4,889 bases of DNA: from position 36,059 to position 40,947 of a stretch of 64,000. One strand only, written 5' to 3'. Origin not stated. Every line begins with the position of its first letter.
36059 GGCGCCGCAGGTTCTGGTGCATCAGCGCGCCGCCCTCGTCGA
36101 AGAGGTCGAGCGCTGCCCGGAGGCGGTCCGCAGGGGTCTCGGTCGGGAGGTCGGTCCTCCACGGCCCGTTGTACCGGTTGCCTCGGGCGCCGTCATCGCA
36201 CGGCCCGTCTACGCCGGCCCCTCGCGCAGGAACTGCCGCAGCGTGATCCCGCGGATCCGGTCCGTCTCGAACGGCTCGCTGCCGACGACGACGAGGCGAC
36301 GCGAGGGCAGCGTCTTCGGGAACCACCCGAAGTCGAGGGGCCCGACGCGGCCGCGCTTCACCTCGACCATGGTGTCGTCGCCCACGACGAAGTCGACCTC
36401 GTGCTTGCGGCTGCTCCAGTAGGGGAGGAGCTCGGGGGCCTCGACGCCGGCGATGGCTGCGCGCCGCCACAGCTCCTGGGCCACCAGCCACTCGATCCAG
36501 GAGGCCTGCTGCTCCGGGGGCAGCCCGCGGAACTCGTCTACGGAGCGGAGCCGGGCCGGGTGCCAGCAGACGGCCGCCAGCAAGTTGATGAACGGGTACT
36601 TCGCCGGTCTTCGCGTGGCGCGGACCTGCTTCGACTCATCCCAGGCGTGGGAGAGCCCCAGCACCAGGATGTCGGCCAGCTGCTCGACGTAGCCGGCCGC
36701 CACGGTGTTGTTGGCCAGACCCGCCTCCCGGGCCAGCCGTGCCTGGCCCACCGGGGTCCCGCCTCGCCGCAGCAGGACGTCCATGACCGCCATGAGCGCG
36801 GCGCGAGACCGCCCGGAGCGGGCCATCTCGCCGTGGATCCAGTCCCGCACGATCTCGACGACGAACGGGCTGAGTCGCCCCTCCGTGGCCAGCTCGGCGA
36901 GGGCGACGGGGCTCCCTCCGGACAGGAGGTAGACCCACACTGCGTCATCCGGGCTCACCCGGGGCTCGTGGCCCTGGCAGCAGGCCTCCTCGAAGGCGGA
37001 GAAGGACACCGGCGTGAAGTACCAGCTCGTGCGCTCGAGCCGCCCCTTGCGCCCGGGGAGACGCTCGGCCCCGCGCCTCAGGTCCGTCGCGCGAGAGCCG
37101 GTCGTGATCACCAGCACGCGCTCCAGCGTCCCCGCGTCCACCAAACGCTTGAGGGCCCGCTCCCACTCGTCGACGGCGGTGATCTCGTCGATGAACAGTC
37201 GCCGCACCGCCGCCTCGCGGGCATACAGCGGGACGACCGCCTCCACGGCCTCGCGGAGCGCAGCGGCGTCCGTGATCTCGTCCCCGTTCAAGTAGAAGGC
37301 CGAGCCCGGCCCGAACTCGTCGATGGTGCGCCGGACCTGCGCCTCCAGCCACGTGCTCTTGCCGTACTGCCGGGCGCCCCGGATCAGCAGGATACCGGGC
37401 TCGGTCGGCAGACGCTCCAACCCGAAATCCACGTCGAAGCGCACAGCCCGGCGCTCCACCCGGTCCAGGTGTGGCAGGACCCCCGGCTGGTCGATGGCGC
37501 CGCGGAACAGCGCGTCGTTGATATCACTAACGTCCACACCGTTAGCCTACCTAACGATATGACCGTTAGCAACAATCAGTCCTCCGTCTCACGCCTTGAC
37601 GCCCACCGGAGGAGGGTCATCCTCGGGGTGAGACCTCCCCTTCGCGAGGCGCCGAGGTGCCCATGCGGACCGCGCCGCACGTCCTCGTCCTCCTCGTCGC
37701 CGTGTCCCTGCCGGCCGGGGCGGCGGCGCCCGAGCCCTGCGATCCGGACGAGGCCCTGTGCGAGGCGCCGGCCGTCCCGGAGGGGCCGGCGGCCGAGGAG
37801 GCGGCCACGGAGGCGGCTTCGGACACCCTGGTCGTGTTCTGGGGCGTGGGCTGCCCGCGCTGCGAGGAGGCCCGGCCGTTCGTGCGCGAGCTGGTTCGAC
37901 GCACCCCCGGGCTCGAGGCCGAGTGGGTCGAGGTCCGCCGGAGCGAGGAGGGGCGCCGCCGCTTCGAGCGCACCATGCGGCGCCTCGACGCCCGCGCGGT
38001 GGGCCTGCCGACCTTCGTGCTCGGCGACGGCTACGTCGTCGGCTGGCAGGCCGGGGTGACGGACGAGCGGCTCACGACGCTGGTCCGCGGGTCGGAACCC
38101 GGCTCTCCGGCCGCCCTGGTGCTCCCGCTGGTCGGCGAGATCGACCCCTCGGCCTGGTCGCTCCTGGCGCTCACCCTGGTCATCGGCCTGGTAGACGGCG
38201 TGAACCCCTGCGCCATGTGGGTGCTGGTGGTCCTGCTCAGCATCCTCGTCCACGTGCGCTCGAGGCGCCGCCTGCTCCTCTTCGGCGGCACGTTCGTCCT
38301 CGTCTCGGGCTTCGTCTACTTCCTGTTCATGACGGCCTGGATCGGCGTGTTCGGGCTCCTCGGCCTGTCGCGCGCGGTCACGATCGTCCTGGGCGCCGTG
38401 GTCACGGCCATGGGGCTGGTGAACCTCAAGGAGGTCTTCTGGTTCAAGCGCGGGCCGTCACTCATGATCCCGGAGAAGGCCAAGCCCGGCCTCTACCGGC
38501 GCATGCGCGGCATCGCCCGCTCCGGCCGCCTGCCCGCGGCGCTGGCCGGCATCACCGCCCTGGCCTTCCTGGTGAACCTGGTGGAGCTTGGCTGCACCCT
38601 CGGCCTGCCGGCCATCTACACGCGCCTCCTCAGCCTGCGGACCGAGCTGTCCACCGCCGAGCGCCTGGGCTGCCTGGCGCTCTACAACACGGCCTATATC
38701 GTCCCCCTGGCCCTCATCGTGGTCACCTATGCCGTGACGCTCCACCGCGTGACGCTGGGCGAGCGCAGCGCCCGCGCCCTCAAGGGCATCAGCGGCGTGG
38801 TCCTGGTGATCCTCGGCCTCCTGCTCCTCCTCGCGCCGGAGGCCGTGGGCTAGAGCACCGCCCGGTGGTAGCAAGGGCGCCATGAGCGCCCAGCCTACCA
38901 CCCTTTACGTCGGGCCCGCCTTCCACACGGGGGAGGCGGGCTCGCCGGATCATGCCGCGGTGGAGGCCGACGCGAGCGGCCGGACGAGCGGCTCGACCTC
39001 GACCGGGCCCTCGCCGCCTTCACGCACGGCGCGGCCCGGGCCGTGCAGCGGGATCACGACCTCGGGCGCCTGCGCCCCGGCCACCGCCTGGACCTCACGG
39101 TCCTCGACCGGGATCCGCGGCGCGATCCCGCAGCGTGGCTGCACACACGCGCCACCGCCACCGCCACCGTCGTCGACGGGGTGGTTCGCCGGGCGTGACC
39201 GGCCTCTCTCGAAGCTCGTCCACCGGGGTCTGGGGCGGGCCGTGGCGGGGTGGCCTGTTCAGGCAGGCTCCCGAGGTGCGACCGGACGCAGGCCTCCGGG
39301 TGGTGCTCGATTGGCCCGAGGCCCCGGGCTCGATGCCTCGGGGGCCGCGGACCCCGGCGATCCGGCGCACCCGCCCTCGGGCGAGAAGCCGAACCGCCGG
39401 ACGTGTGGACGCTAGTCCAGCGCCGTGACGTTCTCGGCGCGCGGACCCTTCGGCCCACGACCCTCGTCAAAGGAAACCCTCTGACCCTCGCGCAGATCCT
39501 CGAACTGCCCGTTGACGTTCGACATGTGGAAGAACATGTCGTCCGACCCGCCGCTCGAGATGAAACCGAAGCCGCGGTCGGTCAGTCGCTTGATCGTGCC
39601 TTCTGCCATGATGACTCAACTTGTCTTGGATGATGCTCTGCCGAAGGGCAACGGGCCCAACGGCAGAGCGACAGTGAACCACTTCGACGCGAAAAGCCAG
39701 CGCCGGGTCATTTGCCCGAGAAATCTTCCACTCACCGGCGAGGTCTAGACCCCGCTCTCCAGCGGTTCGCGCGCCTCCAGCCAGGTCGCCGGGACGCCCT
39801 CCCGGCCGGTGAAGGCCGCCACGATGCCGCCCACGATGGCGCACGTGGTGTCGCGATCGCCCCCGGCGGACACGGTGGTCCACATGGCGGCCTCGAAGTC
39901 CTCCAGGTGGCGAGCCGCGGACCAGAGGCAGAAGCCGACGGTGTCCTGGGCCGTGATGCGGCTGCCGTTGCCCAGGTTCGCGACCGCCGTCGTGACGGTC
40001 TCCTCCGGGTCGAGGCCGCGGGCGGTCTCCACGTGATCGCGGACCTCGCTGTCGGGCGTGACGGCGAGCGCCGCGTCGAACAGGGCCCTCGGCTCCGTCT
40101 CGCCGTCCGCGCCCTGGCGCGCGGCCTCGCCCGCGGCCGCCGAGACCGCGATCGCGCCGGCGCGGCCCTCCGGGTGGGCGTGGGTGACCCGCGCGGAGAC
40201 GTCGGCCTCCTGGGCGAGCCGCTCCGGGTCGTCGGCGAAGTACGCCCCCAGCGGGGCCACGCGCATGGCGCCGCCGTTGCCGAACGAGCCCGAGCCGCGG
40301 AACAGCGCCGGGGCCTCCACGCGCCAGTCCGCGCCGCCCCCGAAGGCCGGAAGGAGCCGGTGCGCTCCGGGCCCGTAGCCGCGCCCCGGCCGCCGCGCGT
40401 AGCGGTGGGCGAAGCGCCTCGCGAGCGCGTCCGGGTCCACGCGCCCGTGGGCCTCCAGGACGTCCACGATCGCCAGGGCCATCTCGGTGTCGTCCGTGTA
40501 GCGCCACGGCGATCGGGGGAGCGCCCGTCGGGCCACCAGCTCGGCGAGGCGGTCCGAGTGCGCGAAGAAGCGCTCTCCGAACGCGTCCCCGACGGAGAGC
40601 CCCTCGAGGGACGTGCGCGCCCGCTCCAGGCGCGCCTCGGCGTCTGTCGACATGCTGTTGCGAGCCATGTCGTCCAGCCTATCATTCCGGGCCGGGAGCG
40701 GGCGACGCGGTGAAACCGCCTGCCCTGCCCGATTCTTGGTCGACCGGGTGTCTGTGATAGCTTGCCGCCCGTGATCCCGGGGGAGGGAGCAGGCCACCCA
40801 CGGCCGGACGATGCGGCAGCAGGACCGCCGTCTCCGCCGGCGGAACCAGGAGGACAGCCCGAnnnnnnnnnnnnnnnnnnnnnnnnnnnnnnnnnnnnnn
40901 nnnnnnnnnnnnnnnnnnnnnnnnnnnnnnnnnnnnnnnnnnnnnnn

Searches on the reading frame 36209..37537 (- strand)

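Call 8: search_protein_families(library=pfam, proteins=[window:36209-37537:-], max_evalue=0.01)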
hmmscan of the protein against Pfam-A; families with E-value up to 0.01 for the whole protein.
window:36209-37537:- (442 aa): 2 families
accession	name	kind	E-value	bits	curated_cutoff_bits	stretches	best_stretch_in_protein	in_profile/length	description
PF13173.12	AAA_14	-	4e-21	75.8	27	1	48-168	3-119/129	AAA domain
PF13635.12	DUF4143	-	9e-10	39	28.1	1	243-395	11-159/160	Domain of unknown function (DUF4143)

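Call 11: search_protein_families(library=padloc, proteins=[window:36209-37537:-], max_evalue=0.01)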
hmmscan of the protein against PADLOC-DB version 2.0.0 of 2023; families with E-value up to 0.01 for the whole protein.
window:36209-37537:- (442 aa): 7 families
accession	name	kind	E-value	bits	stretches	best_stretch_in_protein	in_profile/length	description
PDLC04790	PDC-S01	-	2.3e-22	77.3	1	48-395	28-367/422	-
PDLC04791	PDC-S01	-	2.5e-16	57.3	2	49-177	21-150/395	-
PDLC04787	PDC-S01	-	8.1e-14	49.3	1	42-288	22-267/412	-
PDLC04789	PDC-S01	-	1.3e-13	48.8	1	49-295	19-245/375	-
PDLC04788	PDC-S01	-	9.8e-06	22.7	1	50-185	22-153/448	-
PDLC04792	PDC-S01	-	9.6e-05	19.1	1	48-141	20-117/452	-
PDLC04786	PDC-S01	-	0.00076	16.3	0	50-148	23-123/439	-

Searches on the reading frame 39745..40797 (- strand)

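Call 8: search_protein_families(library=pfam, proteins=[window:39745-40797:-], max_evalue=0.01)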
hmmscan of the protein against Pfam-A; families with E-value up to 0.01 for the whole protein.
window:39745-40797:- (350 aa): 1 family
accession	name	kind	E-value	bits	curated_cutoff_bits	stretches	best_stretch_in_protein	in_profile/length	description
PF03747.19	ADP_ribosyl_GH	-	6.5e-59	200.4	26.2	1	64-337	3-286/287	ADP-ribosylglycohydrolase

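Call 10: search_protein_families(library=ncbifam, proteins=[window:39745-40797:-], max_evalue=0.01)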
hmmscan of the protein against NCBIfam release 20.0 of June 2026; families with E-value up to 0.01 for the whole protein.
window:39745-40797:- (350 aa): 2 families
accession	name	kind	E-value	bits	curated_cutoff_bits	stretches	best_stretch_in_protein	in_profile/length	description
TIGR02662.1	dinitro_DRAG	equivalog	2.3e-17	63.2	337.05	2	58-219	3-166/287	ADP-ribosyl-[dinitrogen reductase] hydrolase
NF041672.1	ADPriboarghdlase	equivalog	1e-11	44.3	490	1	37-211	47-226/361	ADP-ribosylarginine hydrolase Tri1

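Call 11: search_protein_families(library=padloc, proteins=[window:39745-40797:-], max_evalue=0.01)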
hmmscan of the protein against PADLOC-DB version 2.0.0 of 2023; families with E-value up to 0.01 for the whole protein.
window:39745-40797:- (350 aa): 0 families
